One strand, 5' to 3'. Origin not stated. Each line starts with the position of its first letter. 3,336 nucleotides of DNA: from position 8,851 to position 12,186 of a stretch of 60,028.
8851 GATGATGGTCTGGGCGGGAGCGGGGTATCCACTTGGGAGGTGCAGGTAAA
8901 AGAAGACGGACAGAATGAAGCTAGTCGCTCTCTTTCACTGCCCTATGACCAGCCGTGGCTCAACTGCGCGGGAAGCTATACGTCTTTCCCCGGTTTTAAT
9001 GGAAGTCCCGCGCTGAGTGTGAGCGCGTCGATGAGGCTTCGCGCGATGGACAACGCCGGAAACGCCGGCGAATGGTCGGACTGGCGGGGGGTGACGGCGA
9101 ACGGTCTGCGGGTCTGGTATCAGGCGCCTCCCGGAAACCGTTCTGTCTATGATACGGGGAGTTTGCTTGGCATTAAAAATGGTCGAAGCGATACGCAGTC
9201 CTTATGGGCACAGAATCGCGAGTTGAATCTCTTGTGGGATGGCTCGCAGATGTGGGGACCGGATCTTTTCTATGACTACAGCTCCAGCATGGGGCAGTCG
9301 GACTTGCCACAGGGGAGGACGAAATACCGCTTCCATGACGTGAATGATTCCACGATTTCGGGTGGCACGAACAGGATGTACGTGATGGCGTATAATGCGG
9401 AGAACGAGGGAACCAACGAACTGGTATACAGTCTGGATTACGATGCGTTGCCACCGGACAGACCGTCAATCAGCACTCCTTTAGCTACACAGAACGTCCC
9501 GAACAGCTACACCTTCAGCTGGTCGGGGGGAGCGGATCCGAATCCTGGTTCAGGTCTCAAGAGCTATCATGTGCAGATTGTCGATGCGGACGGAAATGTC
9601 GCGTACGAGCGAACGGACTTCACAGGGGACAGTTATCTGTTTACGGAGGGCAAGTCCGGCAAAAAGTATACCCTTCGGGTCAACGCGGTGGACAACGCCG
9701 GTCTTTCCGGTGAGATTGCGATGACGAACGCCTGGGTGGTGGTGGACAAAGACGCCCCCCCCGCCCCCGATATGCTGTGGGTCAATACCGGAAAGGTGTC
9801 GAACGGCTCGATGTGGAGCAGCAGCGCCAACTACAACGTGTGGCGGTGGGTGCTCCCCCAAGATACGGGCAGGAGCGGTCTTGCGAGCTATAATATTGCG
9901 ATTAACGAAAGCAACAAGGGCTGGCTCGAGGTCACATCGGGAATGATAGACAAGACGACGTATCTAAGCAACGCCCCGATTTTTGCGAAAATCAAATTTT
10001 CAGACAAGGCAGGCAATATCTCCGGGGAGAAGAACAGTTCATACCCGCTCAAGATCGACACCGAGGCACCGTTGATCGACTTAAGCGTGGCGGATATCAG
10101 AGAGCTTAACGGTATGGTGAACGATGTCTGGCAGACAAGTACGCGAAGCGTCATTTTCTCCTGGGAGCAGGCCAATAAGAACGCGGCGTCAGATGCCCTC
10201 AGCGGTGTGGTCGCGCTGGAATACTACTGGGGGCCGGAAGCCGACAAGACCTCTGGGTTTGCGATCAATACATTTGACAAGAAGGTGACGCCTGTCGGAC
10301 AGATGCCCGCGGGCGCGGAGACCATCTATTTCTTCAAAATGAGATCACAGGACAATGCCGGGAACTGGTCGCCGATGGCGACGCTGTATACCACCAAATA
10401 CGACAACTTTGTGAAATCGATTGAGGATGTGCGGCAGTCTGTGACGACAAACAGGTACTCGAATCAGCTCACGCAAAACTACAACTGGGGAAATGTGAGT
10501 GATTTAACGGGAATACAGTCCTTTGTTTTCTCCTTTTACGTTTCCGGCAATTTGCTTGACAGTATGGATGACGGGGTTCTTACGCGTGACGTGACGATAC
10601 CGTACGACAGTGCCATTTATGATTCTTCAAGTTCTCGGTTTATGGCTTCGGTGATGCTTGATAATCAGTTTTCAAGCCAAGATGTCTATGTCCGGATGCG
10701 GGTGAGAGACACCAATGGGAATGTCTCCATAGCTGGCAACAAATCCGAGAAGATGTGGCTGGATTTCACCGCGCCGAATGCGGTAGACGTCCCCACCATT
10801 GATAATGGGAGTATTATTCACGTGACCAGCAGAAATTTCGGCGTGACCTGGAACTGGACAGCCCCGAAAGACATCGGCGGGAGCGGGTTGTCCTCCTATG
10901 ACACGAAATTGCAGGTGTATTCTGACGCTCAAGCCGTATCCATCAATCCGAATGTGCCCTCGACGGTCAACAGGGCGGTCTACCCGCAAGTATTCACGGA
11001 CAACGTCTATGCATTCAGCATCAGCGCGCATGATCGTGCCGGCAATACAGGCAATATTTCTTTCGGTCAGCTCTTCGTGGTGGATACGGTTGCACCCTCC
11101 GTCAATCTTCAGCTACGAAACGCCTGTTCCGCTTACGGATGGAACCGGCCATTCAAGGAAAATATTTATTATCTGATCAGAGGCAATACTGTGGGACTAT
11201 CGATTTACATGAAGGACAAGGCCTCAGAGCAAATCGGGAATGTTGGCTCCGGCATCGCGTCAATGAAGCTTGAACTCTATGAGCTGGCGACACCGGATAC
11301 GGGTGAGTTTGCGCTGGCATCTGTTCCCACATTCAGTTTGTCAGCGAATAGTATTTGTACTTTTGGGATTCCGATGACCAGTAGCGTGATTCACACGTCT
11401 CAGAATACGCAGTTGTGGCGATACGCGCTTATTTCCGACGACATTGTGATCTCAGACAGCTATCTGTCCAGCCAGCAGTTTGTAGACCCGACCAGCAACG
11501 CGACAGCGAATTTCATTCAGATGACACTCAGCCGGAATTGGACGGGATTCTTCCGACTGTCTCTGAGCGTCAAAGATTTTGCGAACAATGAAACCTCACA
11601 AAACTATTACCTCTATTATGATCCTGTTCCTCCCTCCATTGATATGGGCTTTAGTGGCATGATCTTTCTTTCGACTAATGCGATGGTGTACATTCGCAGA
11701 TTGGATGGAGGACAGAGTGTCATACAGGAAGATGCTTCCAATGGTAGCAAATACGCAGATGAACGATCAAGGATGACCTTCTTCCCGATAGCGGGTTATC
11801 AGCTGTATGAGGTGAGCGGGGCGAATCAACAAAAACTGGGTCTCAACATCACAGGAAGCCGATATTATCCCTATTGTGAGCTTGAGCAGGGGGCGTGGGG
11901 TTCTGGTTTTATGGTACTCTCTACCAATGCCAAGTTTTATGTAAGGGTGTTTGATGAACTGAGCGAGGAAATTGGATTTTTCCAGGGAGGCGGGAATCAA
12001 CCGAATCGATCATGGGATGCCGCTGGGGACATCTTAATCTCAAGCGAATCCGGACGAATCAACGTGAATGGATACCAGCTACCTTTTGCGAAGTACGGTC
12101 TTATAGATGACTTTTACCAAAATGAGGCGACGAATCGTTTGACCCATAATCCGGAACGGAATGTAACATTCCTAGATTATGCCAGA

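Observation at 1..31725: One uninterrupted ORF of more than 31.7 kb (at least 10,574 codons), still open at the 5' window edge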

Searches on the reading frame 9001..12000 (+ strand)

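Call 5: search_protein_families(library=pfam, proteins=[window:9001-12000:+], max_evalue=0.01)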
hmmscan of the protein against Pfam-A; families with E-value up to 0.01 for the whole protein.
window:9001-12000:+ (1000 aa): 4 families
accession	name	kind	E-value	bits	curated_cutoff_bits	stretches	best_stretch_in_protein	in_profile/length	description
PF00041.27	fn3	-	5.3e-05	23.8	25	1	162-236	8-75/84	Fibronectin type III domain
PF19077.6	Big_13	-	0.00013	22.8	27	0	662-696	69-102/102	Bacterial Ig-like domain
PF12245.14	Big_3_2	-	0.00018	22.1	23.3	0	639-687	68-114/122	Bacterial Ig-like domain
PF13750.12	Big_3_3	-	0.0027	17.8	27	0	670-703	17-50/157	Bacterial Ig-like domain (group 3)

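Call 91: search_protein_families(library=ncbifam, proteins=[window:9001-12000:+], max_evalue=0.01)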
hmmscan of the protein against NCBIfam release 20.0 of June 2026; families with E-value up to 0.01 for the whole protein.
window:9001-12000:+ (1000 aa): 1 family
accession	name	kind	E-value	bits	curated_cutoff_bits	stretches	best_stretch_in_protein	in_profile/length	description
NF047446.1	barrel_OmpL47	domain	5.1e-07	30.1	40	0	394-463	9-65/68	OmpL47-type beta-barrel domain-containing protein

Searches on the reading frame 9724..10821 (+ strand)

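Call 21: search_protein_families(library=pfam, proteins=[window:9724-10821:+], max_evalue=1)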
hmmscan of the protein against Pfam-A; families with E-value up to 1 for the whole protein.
window:9724-10821:+ (366 aa): 1 family
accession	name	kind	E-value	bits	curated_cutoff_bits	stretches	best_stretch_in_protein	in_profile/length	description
PF12245.14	Big_3_2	-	0.53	10.9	23.3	0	178-216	74-111/122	Bacterial Ig-like domain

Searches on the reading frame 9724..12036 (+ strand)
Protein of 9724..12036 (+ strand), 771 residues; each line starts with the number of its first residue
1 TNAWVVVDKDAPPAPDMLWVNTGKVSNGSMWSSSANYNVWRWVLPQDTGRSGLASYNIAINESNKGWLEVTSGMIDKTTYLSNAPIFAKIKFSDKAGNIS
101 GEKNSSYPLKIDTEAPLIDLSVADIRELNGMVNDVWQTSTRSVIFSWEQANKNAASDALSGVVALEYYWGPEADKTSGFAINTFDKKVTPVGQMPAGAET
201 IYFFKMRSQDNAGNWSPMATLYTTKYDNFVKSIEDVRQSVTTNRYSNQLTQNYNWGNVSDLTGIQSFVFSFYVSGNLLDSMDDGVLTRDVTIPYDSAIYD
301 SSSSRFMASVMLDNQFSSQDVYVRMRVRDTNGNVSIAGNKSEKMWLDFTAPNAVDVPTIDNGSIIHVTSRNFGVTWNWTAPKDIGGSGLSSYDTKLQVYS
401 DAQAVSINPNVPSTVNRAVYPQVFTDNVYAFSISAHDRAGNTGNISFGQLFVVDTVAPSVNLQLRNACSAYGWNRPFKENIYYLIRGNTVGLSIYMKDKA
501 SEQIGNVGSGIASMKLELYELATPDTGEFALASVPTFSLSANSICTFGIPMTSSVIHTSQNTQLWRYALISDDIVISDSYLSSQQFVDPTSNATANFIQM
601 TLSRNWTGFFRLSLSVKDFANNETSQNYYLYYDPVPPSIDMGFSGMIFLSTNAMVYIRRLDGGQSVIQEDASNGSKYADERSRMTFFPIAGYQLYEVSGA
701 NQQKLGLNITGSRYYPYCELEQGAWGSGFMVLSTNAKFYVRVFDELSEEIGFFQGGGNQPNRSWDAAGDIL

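Call 105: search_solved_structures(query=window:9724-12036:+, max_evalue=1)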
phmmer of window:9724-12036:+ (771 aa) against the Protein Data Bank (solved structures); distinct sequences matched with E-value up to 1: 5.
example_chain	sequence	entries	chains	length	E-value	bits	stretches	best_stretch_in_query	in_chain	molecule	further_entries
2yuw_A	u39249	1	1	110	0.023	16.1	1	39-107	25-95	Myosin binding protein C, slow type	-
5kvp_A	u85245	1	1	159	0.14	13.5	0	59-87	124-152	Zoocin A endopeptidase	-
8q6t_V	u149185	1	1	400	0.64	11.4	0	41-102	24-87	Myosin-binding protein C, cardiac-type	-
7k7j_A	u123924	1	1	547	0.66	11.3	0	363-441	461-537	Ephrin type-B receptor 6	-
2es0_A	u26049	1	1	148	0.88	10.9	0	309-372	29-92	regulator of G-protein signalling 6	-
